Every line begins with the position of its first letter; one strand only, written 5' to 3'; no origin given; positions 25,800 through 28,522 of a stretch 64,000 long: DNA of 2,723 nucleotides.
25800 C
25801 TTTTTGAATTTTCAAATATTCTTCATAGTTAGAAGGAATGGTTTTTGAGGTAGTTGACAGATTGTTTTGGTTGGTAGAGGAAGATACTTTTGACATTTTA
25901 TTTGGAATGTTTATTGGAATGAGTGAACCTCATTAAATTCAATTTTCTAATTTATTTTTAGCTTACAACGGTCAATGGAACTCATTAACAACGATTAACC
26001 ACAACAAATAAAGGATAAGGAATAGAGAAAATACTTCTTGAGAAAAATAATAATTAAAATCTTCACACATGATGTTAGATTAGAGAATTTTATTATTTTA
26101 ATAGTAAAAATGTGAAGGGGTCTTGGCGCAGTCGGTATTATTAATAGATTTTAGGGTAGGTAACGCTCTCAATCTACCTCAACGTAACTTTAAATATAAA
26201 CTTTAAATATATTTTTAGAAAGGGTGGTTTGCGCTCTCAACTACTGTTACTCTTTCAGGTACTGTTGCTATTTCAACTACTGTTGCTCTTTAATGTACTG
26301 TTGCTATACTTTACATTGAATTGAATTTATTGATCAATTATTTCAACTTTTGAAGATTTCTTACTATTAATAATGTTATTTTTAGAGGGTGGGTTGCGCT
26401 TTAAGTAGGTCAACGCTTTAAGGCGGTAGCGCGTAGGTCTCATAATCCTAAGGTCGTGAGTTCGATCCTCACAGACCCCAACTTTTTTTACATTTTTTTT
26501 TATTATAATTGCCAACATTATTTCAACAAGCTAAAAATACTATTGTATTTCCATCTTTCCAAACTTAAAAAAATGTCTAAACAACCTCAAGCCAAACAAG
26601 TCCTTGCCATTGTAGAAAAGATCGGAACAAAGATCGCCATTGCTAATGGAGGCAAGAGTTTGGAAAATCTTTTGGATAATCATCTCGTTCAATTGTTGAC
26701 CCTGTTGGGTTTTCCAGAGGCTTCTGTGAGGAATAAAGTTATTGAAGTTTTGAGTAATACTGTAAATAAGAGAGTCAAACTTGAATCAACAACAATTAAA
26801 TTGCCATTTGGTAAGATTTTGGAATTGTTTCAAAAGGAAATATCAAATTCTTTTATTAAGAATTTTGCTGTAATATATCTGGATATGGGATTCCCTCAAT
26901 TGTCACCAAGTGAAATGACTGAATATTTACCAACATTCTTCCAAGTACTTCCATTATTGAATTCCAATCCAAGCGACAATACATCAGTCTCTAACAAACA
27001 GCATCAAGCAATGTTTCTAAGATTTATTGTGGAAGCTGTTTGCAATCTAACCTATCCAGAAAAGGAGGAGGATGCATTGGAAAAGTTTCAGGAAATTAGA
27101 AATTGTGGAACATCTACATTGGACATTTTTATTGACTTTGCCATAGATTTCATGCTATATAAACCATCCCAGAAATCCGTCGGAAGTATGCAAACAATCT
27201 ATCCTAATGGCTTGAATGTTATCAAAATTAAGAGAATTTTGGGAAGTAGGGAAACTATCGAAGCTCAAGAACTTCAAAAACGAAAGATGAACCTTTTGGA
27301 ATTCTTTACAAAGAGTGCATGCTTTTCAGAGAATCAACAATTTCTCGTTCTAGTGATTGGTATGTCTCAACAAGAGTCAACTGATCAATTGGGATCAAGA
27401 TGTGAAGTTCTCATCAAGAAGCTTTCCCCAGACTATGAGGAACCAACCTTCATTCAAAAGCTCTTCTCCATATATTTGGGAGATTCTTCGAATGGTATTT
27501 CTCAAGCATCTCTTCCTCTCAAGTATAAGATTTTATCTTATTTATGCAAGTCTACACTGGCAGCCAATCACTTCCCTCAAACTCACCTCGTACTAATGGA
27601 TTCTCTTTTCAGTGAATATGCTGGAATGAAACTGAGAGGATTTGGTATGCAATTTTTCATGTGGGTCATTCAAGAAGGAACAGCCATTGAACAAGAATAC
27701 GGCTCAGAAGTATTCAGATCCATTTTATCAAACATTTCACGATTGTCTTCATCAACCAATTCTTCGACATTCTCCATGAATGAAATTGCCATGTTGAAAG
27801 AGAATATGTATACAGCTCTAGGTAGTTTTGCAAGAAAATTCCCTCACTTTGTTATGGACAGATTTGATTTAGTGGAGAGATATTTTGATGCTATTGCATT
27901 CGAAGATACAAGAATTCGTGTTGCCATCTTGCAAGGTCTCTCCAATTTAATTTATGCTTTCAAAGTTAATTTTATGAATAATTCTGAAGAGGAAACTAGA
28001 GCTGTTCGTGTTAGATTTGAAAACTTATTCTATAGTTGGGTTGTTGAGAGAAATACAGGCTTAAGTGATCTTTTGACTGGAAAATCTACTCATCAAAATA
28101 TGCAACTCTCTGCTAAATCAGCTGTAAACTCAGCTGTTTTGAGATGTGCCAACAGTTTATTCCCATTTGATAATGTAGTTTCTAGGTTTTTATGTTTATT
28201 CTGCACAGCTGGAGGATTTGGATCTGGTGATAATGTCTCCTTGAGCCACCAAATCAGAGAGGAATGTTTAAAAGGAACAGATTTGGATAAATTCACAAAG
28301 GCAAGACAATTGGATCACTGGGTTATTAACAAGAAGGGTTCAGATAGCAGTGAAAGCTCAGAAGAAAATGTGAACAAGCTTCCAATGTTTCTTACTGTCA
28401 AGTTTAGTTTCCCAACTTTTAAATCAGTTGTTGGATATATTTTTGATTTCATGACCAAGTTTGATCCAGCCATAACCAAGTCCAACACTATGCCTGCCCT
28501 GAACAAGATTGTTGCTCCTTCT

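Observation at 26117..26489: Elongator tRNA-Met gene interrupted in the D-loop by a 291-bp element with target-site-like duplication and tRNA-5'-like internal repeats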

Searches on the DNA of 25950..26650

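Call 31: search_rna_families(source=window, start=25950, end=26650, threshold=evalue, max_evalue=10, show_alignments=3)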
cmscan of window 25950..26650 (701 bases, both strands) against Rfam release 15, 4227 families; matches with E-value up to 10: 1.
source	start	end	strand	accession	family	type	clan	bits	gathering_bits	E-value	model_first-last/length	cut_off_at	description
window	26427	26472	+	RF00005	tRNA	Gene; tRNA;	CL00001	24.9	29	0.009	8-63/71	no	tRNA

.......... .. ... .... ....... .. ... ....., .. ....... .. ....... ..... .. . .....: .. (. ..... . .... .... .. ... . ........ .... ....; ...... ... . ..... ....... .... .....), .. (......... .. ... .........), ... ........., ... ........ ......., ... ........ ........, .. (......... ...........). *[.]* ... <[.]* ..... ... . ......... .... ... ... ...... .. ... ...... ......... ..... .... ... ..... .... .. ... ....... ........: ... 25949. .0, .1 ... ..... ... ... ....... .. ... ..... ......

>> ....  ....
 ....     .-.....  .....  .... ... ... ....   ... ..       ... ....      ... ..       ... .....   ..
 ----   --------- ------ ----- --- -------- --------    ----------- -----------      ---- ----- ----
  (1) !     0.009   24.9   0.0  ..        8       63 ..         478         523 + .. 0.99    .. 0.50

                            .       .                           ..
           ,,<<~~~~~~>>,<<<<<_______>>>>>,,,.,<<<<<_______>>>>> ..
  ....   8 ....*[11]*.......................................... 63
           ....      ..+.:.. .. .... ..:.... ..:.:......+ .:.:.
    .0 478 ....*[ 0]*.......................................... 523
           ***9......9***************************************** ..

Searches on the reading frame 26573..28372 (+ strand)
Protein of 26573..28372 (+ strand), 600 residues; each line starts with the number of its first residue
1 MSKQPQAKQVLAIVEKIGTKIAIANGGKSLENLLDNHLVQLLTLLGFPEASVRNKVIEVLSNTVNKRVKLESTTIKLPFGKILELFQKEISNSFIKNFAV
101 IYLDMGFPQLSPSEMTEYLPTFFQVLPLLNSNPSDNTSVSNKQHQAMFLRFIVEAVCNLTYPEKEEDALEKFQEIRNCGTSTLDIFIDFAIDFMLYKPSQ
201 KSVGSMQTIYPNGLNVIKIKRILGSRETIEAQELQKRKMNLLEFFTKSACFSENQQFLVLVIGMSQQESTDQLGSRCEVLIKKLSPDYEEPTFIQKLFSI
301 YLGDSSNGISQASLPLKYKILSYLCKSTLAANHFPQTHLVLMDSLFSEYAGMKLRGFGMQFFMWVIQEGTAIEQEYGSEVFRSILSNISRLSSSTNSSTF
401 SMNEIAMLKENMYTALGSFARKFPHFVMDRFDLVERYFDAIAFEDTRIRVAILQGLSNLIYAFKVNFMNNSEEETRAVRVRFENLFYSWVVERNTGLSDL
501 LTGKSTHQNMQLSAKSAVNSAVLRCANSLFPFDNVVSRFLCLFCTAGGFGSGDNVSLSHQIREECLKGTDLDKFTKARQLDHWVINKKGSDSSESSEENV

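Call 11: find_homologous_proteins(query=window:26573-28372:+, max_evalue=1e-20)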
Query window:26573-28372:+: 8000 candidates shared short words with the query, none scored E <= 1e-20.
